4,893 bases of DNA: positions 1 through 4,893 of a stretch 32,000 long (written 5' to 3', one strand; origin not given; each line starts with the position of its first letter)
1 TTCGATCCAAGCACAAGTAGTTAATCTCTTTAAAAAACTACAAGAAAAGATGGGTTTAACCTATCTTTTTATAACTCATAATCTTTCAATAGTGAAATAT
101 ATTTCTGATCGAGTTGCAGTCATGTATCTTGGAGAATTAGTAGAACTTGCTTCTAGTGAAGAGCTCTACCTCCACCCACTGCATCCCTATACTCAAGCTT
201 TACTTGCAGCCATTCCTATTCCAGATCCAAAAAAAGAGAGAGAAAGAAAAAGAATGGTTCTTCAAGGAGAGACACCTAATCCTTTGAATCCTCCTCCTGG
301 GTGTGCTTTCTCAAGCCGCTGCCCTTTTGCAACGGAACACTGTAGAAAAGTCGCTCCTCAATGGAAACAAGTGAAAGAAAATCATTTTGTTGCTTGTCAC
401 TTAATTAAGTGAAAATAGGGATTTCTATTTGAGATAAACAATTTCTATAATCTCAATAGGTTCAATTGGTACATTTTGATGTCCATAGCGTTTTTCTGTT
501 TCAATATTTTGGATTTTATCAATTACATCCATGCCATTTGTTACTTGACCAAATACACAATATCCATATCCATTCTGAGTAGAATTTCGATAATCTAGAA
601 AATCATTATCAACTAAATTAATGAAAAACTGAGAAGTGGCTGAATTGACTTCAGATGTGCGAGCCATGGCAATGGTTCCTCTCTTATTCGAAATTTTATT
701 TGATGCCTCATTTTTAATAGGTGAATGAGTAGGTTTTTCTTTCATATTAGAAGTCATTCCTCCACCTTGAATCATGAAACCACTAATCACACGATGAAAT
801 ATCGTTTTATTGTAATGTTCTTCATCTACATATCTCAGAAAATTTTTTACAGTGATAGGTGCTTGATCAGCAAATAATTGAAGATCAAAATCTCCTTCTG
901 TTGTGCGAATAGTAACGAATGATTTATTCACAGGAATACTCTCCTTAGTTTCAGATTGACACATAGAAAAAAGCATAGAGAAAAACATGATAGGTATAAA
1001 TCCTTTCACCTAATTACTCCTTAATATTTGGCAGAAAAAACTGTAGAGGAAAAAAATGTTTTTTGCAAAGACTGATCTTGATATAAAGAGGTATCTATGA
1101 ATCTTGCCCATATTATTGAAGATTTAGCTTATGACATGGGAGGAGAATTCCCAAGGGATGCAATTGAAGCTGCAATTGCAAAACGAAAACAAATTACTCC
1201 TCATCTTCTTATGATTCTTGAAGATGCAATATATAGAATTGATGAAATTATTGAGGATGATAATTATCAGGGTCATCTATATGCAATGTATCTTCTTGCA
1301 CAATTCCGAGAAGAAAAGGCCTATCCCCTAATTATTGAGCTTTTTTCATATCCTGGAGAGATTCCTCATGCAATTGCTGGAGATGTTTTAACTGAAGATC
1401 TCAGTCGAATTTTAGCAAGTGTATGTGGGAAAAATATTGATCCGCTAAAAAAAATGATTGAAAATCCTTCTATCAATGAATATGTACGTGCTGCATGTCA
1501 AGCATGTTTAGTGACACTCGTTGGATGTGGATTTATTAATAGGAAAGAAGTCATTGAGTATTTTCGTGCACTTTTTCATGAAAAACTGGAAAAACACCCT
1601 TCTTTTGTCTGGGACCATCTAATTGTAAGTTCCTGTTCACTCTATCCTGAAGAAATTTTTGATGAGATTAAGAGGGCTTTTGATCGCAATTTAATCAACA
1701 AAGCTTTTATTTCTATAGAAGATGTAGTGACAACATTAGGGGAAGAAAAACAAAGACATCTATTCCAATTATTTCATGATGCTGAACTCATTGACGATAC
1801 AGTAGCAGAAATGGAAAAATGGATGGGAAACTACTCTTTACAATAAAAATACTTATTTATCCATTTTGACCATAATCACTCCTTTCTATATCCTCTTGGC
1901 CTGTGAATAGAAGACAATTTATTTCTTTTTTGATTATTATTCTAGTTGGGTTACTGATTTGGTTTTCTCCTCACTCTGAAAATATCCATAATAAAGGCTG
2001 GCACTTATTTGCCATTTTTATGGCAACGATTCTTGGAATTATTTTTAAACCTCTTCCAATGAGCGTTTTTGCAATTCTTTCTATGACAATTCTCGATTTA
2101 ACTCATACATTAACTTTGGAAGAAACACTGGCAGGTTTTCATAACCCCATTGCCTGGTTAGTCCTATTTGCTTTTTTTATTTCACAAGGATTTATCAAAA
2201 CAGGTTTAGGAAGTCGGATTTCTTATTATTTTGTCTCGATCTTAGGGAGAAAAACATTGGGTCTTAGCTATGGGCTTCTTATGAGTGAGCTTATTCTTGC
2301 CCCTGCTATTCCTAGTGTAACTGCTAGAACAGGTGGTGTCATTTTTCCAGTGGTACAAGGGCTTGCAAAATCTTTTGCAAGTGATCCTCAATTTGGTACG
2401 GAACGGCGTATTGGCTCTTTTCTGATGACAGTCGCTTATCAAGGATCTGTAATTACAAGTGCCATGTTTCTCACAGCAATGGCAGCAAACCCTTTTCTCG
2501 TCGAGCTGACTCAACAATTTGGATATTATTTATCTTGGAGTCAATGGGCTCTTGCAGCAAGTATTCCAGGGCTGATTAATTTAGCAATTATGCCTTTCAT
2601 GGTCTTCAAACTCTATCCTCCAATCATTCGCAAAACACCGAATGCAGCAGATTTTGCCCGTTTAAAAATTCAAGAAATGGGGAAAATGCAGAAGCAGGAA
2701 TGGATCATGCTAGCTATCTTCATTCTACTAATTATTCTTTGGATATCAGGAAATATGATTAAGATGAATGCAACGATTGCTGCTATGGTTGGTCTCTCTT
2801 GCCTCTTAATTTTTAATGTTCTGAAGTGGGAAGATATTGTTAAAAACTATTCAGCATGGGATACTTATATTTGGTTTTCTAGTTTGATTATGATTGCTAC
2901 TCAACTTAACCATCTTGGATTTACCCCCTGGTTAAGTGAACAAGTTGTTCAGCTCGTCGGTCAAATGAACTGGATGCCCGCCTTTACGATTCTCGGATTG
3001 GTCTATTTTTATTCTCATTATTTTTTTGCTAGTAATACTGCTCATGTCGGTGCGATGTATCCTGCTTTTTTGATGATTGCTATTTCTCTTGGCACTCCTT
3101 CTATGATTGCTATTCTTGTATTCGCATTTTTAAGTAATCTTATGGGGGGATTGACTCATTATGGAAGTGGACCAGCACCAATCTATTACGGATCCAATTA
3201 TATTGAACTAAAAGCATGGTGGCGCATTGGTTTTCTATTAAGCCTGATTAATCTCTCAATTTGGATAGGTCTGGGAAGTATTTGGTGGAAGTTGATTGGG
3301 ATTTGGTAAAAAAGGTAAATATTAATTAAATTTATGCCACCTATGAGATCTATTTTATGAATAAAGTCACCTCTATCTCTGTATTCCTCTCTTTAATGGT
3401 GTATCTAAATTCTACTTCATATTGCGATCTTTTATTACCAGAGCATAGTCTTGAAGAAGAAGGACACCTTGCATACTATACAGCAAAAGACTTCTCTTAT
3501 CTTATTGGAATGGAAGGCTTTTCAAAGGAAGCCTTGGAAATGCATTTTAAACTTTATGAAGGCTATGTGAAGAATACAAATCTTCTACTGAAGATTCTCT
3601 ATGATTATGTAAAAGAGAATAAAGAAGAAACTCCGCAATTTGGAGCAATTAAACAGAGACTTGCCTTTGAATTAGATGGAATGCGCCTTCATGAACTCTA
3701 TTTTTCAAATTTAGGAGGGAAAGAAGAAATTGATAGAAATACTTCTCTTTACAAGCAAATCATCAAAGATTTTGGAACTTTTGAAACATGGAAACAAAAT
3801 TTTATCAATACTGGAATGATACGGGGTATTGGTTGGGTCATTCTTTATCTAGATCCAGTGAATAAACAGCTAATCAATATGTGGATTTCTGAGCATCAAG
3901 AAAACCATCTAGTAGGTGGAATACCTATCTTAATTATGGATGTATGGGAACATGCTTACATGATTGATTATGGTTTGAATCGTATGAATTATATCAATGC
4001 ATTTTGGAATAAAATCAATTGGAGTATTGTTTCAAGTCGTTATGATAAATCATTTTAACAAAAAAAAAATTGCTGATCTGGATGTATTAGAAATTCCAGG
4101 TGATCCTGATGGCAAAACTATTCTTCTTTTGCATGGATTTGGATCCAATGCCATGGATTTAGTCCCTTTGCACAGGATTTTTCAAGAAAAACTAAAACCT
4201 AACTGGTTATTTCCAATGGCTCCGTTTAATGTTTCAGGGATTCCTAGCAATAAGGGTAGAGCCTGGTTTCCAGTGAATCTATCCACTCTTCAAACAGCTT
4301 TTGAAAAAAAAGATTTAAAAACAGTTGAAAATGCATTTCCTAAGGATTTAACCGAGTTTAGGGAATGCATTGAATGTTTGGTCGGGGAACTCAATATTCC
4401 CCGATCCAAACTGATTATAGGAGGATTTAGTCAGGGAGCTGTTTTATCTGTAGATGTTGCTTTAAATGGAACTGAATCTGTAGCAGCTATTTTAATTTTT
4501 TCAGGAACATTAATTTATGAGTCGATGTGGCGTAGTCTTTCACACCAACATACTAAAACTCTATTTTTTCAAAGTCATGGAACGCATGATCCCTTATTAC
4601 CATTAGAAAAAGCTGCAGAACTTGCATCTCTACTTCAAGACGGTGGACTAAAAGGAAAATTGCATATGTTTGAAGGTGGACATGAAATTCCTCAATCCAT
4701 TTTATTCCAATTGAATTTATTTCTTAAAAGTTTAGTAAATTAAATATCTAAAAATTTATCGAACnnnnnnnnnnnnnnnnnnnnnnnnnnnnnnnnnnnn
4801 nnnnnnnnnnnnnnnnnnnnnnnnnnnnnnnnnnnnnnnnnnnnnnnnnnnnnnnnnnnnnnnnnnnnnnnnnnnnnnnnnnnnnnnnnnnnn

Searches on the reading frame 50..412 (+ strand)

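Call 38: search_protein_families(library=pfam, proteins=[window:50-412:+], max_evalue=0.001)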
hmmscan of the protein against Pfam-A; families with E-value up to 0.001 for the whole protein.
window:50-412:+ (120 aa): 1 family
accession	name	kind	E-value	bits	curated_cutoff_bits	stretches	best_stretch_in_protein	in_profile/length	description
PF08352.17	oligo_HPY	-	7.6e-20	71.5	27.1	1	31-98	1-65/65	Oligopeptide/dipeptide transporter, C-terminal region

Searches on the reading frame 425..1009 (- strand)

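Call 38: search_protein_families(library=pfam, proteins=[window:425-1009:-], max_evalue=0.001)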
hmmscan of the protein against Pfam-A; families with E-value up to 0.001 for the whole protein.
window:425-1009:- (194 aa): 1 family
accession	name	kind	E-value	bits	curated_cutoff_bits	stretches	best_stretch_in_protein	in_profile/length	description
PF00160.26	Pro_isomerase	-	1.2e-47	162.6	21.7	1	31-188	1-155/159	Cyclophilin type peptidyl-prolyl cis-trans isomerase/CLD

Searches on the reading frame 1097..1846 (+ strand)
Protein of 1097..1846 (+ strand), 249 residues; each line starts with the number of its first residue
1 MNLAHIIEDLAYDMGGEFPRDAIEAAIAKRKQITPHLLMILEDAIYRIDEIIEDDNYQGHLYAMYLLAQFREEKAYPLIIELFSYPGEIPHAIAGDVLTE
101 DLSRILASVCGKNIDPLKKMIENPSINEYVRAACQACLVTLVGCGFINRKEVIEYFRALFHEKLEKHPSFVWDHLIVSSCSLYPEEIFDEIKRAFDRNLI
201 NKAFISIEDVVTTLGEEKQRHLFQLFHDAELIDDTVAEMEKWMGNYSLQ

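Call 38: search_protein_families(library=pfam, proteins=[window:1097-1846:+], max_evalue=0.001)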
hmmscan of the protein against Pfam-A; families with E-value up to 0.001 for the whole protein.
window:1097-1846:+ (249 aa): 1 family
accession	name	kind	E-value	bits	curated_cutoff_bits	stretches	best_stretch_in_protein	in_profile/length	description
PF06685.17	DUF1186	-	8.1e-97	324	22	1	1-244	1-245/247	Protein of unknown function (DUF1186)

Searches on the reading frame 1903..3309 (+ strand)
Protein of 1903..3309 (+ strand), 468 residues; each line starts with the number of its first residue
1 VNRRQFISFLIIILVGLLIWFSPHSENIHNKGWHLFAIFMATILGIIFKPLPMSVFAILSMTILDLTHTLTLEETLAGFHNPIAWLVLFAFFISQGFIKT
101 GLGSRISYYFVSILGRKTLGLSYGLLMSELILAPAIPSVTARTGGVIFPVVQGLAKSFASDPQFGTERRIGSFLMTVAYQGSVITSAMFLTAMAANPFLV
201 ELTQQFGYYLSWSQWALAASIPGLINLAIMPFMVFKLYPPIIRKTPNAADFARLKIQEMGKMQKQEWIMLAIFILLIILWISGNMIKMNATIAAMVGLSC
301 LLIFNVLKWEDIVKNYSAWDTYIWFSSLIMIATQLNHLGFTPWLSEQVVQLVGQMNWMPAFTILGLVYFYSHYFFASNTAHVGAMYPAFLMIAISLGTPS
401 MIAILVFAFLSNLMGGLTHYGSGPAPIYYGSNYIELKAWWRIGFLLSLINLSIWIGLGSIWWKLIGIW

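Call 38: search_protein_families(library=pfam, proteins=[window:1903-3309:+], max_evalue=0.001)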
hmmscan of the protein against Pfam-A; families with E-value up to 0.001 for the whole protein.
window:1903-3309:+ (468 aa): 2 families
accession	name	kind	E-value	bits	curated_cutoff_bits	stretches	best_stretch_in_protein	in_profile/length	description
PF00939.25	Na_sulph_symp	-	1.1e-156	523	27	1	5-468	3-472/472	Sodium:sulfate symporter transmembrane region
PF03600.22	CitMHS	-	1.5e-23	83.9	31.9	2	44-368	2-291/336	Citrate transporter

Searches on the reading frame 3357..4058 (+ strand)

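Call 38: search_protein_families(library=pfam, proteins=[window:3357-4058:+], max_evalue=0.001)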
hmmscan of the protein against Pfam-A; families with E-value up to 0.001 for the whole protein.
window:3357-4058:+ (233 aa): 2 families
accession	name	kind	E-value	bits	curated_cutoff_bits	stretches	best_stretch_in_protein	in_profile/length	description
PF02777.23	Sod_Fe_C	-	3e-28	98.3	20.9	1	129-228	3-102/102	Iron/manganese superoxide dismutases, C-terminal domain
PF00081.27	Sod_Fe_N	-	1.1e-06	29.5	27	1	55-119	18-81/82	Iron/manganese superoxide dismutases, alpha-hairpin domain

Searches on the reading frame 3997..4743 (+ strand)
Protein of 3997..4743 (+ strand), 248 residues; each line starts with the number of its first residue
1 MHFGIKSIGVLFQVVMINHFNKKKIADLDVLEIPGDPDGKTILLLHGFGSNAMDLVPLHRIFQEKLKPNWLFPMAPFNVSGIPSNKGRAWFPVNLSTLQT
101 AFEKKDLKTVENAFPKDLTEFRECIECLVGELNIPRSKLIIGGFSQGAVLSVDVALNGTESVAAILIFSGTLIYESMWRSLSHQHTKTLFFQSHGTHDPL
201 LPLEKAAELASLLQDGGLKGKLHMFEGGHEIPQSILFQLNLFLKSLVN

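Call 38: search_protein_families(library=pfam, proteins=[window:3997-4743:+], max_evalue=0.001)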
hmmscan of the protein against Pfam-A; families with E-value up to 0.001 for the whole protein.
window:3997-4743:+ (248 aa): 3 families
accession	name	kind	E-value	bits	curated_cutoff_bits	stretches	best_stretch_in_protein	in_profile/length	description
PF02230.22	Abhydrolase_2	-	8.3e-32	111.2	23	1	32-245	7-215/217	Phospholipase/Carboxylesterase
PF03959.19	FSH1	-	9.9e-10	38.9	21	1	40-234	5-204/211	Serine hydrolase (FSH1)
PF01738.24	DLH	-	0.0007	19.7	21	1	135-227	95-183/217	Dienelactone hydrolase family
